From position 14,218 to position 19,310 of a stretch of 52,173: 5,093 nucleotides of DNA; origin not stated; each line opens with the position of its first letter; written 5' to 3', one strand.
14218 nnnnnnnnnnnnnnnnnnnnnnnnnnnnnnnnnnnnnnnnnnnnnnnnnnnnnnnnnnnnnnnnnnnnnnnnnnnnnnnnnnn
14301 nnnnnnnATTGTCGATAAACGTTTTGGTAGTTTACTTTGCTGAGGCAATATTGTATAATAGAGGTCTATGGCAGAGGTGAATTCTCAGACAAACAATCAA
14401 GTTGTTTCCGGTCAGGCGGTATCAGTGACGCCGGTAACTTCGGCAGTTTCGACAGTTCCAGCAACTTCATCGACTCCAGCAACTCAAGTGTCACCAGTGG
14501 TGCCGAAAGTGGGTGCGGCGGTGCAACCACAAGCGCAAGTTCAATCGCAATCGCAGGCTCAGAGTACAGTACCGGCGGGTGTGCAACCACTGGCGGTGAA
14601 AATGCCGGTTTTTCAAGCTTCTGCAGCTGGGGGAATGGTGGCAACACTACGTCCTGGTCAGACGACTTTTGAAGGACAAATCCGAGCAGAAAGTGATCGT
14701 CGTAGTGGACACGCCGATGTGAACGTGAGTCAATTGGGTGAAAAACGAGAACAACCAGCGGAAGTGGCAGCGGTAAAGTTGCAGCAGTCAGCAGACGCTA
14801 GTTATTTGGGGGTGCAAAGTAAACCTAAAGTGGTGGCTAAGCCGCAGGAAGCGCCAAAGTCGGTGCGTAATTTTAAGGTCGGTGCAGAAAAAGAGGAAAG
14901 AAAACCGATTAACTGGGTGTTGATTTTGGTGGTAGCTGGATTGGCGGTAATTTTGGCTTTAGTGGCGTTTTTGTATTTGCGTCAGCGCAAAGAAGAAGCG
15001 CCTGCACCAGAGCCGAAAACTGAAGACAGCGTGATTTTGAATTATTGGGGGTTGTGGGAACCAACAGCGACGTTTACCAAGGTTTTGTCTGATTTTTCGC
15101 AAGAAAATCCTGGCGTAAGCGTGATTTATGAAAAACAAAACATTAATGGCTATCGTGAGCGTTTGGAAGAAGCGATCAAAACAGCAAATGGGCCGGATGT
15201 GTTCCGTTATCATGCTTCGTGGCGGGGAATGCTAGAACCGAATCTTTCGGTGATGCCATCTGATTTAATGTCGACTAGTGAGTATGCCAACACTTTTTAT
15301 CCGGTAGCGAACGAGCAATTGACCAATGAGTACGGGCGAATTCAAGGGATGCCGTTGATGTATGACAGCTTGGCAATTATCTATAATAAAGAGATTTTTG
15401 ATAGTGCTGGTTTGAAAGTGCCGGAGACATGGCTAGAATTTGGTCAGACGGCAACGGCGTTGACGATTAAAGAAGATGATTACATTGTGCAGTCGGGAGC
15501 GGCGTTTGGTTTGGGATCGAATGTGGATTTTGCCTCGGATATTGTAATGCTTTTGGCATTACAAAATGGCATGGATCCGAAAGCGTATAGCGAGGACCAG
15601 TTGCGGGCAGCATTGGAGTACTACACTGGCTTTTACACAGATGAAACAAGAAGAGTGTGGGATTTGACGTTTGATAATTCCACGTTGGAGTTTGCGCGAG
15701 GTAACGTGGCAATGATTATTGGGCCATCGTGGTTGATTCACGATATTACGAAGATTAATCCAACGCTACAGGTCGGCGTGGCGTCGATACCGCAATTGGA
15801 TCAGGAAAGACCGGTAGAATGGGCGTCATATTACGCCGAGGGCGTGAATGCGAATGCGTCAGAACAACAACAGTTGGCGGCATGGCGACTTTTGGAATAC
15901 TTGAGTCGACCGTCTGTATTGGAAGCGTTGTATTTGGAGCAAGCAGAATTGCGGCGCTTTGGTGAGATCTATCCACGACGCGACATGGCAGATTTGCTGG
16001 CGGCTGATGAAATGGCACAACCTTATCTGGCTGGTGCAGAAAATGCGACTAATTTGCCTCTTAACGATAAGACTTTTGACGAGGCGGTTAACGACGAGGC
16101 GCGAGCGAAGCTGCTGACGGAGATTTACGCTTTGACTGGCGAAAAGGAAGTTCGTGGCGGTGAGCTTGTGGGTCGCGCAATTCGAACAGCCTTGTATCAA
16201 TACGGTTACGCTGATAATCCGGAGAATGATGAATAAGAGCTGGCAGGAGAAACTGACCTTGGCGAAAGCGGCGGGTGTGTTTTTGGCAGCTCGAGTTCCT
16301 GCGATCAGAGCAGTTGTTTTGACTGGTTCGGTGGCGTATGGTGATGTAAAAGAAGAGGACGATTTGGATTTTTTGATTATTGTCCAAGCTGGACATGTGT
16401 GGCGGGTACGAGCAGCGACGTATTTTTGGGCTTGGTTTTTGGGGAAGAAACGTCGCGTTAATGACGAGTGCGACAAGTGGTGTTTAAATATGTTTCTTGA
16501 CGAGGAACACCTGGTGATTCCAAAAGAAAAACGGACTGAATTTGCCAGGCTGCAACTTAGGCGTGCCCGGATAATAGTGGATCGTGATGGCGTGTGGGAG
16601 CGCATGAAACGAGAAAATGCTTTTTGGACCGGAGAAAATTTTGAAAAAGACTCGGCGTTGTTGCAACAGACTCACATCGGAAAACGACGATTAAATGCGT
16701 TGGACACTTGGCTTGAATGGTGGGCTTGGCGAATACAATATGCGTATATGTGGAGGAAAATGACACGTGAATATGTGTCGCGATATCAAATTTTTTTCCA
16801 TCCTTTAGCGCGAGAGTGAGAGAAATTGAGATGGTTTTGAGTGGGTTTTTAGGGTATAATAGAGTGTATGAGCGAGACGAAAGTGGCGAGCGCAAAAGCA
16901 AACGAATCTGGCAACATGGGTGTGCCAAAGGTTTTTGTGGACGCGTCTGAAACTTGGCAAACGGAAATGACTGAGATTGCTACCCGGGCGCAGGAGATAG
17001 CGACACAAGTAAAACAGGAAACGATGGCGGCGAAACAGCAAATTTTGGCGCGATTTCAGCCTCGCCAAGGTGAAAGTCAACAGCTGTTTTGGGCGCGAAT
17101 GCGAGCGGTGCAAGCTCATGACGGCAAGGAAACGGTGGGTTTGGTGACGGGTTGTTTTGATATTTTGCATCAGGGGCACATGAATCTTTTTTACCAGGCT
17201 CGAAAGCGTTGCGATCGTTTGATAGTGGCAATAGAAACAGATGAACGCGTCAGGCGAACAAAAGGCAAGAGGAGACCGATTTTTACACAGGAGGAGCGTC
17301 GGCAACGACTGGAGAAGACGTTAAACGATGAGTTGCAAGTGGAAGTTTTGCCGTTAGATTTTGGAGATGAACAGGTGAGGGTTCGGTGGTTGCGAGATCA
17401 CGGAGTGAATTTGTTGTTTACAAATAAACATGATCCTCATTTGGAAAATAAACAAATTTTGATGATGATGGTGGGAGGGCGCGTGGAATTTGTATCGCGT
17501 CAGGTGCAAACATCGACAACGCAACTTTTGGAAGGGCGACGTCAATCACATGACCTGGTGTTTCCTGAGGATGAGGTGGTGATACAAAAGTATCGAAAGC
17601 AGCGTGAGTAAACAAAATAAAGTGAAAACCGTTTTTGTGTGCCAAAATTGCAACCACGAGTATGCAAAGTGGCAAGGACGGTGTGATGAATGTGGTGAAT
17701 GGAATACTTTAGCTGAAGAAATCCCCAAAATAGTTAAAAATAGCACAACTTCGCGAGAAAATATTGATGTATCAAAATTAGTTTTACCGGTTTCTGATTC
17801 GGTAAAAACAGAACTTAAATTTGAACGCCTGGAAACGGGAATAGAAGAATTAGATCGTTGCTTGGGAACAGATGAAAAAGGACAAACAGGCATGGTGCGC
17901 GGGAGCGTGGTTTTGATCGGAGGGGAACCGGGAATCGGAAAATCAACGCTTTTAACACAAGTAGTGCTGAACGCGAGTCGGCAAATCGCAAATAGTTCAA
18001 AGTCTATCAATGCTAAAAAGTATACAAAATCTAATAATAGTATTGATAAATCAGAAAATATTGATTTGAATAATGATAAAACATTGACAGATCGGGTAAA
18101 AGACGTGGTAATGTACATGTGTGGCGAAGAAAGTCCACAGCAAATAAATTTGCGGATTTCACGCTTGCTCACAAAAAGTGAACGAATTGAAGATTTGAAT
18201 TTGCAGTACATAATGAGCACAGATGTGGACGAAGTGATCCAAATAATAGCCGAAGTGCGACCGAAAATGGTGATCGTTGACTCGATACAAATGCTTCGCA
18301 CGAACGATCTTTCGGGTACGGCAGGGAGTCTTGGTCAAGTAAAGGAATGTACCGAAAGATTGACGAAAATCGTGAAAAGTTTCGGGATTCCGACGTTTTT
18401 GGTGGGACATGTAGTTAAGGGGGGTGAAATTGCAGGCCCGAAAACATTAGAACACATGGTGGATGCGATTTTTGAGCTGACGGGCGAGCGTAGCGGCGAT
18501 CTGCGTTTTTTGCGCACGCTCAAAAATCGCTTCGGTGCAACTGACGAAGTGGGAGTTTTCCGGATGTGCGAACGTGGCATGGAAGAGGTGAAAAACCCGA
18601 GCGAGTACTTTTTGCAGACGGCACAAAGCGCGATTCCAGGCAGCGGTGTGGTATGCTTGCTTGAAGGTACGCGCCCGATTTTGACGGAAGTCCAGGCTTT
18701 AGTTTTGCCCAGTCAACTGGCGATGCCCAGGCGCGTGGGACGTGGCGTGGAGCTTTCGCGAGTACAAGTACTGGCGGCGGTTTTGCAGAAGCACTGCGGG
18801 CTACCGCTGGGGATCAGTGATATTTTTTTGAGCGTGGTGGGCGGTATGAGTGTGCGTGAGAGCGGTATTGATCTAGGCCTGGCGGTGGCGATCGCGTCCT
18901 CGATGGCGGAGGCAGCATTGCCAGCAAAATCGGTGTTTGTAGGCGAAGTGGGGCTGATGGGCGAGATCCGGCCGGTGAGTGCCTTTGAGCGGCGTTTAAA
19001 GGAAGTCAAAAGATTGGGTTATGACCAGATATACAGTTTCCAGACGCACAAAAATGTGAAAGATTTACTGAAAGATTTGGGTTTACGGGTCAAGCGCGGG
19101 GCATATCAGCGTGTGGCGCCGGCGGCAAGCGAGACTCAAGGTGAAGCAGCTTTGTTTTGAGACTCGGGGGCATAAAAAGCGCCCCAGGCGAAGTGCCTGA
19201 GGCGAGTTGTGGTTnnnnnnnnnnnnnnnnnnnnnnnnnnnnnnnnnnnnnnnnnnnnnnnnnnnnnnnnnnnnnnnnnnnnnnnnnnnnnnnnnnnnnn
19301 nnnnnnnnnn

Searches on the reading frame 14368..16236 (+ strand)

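Call 5: search_protein_families(library=pfam, proteins=[window:14368-16236:+], max_evalue=0.001)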
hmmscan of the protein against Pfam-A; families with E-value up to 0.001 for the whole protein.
window:14368-16236:+ (622 aa): 2 families
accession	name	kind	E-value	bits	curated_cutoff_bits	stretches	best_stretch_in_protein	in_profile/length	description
PF13416.11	SBP_bac_8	-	3.2e-26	93.2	27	1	240-522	3-253/279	Bacterial extracellular solute-binding protein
PF01547.30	SBP_bac_1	-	4.2e-20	73.4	26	1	233-515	7-303/307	Bacterial extracellular solute-binding protein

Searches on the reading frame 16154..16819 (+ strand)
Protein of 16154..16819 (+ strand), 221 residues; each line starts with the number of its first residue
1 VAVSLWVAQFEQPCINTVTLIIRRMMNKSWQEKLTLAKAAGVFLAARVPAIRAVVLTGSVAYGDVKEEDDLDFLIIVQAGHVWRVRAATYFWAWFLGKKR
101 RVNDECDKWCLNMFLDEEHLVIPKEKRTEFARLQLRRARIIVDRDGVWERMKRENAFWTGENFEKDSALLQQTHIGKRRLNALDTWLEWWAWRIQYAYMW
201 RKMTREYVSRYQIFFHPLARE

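Call 5: search_protein_families(library=pfam, proteins=[window:16154-16819:+], max_evalue=0.001)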
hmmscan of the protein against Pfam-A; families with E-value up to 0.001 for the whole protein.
window:16154-16819:+ (221 aa): 1 family
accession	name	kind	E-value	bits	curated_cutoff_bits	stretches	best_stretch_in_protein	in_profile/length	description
PF01909.29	NTP_transf_2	-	9.7e-05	23.1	21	1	47-81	11-44/93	Nucleotidyltransferase domain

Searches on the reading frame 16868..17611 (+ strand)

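Call 6: search_protein_families(library=pfam, proteins=[window:16868-17611:+], max_evalue=0.001)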
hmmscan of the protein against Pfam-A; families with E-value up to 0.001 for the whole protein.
window:16868-17611:+ (247 aa): 2 families
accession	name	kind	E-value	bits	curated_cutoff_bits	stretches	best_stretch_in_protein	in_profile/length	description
PF01467.32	CTP_transf_like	-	8.3e-13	49.1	21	1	93-183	2-83/133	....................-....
PF02569.21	Pantoate_ligase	-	0.00018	21.2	20.7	1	79-122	10-54/268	Pantoate-beta-alanine ligase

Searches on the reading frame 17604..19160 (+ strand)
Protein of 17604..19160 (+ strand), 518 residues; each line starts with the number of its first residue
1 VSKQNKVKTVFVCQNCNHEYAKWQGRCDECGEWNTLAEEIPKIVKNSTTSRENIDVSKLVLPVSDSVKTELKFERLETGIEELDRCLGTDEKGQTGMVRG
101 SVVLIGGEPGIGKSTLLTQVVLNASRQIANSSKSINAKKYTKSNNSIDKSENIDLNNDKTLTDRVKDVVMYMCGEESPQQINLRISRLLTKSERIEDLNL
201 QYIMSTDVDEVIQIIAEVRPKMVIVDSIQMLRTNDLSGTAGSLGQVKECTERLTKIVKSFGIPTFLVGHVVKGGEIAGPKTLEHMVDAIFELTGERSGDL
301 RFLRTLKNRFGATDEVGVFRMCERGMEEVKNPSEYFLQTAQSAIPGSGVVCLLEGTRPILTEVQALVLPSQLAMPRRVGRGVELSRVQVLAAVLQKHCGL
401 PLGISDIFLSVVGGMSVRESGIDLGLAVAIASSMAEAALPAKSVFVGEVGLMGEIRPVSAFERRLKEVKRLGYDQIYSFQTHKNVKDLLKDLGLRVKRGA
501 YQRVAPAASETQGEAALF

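Call 6: search_protein_families(library=pfam, proteins=[window:17604-19160:+], max_evalue=0.001)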
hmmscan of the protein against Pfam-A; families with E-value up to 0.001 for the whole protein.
window:17604-19160:+ (518 aa): 7 families
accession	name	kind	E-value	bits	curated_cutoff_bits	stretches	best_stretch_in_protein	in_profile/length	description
PF13481.12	AAA_25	-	1.9e-11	44.4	27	1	168-274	74-194/195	AAA domain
PF06745.19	ATPase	-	2.2e-11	44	26.6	1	77-306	2-200/231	KaiC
PF18073.7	Zn_ribbon_LapB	-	2.7e-10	40.2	25.7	1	11-38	1-28/28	Rubredoxin metal binding domain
PF13541.12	ChlI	-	1.8e-05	25.1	27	1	418-476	57-115/121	Subunit ChlI of Mg-chelatase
PF13401.12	AAA_22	-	6e-05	23.8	27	1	101-269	6-123/130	AAA domain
PF03796.21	DnaB_C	-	7.1e-05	22.7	27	1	77-267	3-175/255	DnaB-like helicase C terminal domain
PF13191.12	AAA_16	-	0.00013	23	32.6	1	81-131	10-59/167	AAA ATPase domain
